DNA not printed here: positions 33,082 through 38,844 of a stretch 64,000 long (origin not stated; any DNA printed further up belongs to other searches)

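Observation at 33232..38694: Domain architecture of the 1820-aa protein: beta-rich N-domain, ~800-aa helical region, MoxR-like AAA_5 core, helical/acidic C-terminus; no vWA partner domain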

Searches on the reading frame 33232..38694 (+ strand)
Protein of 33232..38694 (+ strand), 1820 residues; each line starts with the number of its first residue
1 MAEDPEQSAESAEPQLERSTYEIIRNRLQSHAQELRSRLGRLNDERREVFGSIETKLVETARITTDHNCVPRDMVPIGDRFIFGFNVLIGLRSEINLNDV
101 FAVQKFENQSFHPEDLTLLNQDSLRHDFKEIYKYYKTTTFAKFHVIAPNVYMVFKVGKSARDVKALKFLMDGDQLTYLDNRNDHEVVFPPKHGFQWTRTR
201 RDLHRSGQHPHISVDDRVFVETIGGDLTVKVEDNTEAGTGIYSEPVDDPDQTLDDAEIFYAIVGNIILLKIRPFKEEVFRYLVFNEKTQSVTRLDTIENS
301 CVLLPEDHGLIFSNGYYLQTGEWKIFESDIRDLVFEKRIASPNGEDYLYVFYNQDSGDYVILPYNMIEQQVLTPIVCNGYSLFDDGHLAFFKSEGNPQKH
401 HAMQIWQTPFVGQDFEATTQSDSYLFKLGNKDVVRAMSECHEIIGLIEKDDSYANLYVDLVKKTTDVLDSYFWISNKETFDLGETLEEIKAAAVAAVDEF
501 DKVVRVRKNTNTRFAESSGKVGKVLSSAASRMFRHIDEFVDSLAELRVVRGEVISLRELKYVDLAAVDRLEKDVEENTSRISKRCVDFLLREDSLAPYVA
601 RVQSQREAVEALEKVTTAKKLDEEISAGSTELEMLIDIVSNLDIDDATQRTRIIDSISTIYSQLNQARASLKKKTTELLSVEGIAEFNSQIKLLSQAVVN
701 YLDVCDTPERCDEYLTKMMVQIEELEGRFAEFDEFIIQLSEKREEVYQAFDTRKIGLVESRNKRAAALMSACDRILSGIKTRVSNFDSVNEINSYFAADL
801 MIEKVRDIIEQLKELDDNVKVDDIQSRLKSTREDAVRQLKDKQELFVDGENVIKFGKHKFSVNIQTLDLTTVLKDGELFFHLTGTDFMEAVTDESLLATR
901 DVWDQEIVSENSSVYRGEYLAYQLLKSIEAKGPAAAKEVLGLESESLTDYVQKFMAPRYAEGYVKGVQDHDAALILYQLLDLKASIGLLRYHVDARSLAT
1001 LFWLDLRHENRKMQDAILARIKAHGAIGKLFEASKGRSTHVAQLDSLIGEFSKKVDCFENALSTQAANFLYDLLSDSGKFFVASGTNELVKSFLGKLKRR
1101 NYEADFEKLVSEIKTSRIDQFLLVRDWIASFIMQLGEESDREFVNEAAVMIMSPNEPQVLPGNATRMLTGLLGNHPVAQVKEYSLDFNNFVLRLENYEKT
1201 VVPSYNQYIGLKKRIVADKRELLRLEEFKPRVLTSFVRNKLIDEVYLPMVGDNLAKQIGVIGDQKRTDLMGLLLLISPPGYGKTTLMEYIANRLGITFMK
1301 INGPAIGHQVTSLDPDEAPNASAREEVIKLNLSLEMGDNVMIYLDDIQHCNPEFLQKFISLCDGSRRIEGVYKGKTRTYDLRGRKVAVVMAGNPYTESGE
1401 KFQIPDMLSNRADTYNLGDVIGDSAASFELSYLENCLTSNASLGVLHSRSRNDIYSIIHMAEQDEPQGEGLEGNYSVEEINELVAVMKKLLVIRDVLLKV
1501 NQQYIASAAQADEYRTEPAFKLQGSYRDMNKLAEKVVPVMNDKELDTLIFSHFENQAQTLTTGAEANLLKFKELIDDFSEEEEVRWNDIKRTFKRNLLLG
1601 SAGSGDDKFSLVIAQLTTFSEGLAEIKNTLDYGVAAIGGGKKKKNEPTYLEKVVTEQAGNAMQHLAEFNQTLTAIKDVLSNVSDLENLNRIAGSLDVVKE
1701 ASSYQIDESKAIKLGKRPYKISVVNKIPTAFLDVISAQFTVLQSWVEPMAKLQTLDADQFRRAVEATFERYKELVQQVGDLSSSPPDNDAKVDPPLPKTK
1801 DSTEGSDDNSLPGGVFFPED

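Call 5: search_protein_families(library=pfam, proteins=[window:33232-38694:+], max_evalue=0.01)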
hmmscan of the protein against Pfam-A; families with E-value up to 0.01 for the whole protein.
window:33232-38694:+ (1820 aa): 6 families
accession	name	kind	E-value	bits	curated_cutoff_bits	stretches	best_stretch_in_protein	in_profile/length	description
PF12458.13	DUF3686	-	4.1e-188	625.9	25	1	34-472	1-448/448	ATPase involved in DNA repair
PF25472.1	DUF7902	-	8.2e-28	96.9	26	1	593-676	1-84/85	Domain of unknown function (DUF7902)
PF00004.35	AAA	-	1.5e-07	32.4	21.2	1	1273-1320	1-38/131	ATPase family associated with various cellular activities (AAA)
PF05496.18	RuvB_N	-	1.3e-05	25.5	27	1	1258-1309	21-72/159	Holliday junction DNA helicase RuvB P-loop domain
PF07728.20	AAA_5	-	3.2e-05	24.4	22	1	1273-1398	2-127/139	AAA domain (dynein-related subfamily)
PF13401.12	AAA_22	-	0.0026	18.5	27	0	1271-1363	6-109/130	AAA domain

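Call 6: search_protein_families(library=ncbifam, proteins=[window:33232-38694:+], max_evalue=0.01)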
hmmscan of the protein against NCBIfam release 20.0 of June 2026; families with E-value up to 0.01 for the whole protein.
window:33232-38694:+ (1820 aa): 3 families
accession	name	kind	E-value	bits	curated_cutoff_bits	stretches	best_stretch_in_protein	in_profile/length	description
NF000868.0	PRK00080.1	equivalog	6.6e-06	25.2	282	1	1258-1308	39-89/330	Holliday junction branch migration DNA helicase RuvB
TIGR00635.1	ruvB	equivalog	4.8e-05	22.5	299.05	1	1260-1308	20-68/305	Holliday junction branch migration DNA helicase RuvB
TIGR01243.1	CDC48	subfamily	0.00018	19.9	802.65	1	1241-1307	190-249/733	CDC48 family AAA ATPase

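Call 8: search_solved_structures(query=window:33232-38694:+, max_evalue=1)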
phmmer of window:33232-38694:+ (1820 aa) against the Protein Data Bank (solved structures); distinct sequences matched with E-value up to 1: 98 (the best 60 are shown).
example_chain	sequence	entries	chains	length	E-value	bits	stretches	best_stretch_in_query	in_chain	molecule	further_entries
5vc7_A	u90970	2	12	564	1.5e-05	25.8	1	1271-1312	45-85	VCP-like ATPase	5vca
5g4g_A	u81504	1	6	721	2.7e-05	24.9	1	1271-1311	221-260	VCP-LIKE ATPASE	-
5g4f_A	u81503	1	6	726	2.8e-05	24.9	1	1271-1311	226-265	VCP-LIKE ATPASE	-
9dx3_A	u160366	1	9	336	0.00021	22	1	1235-1306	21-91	Holliday junction branch migration complex subunit RuvB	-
7wub_D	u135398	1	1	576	0.00024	21.8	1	1271-1311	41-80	Transitional endoplasmic reticulum ATPase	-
7wub_C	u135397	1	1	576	0.00024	21.8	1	1271-1311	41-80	Transitional endoplasmic reticulum ATPase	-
9dx4_A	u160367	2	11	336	0.00027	21.7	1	1235-1306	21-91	Holliday junction branch migration complex subunit RuvB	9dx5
6mck_A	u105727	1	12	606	0.00028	21.6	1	1271-1311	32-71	Transitional endoplasmic reticulum ATPase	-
7lmy_A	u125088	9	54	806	0.00034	21.3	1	1247-1311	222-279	Transitional endoplasmic reticulum ATPase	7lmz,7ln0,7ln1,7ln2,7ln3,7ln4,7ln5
6chs_H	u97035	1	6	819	0.00035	21.3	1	1271-1312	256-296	Putative cell division control protein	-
7rlb_A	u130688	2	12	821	0.00035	21.3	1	1247-1311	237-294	Transitional endoplasmic reticulum ATPase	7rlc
9m4n_A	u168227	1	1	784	0.00044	20.9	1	1247-1312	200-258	Cell division control protein 48 homolog A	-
7rlj_A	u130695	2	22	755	0.00047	20.9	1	1271-1311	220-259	Transitional endoplasmic reticulum ATPase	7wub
9m3v_A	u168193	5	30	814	0.00048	20.8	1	1247-1312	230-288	Cell division control protein 48 homolog A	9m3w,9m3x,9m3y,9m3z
8yka_A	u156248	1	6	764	0.00048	20.8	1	1271-1311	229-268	Transitional endoplasmic reticulum ATPase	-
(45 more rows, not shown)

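Call 9: search_protein_families(library=padloc, proteins=[window:33232-38694:+], max_evalue=0.01)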
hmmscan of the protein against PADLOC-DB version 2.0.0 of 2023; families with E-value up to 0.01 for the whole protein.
window:33232-38694:+ (1820 aa): 2 families
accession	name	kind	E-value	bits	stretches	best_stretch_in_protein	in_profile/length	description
PDLC02196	IetA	-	0.00021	18.8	0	1270-1298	122-150/374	-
PDLC04232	IetA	-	0.00042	17.8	1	1273-1301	119-147/330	-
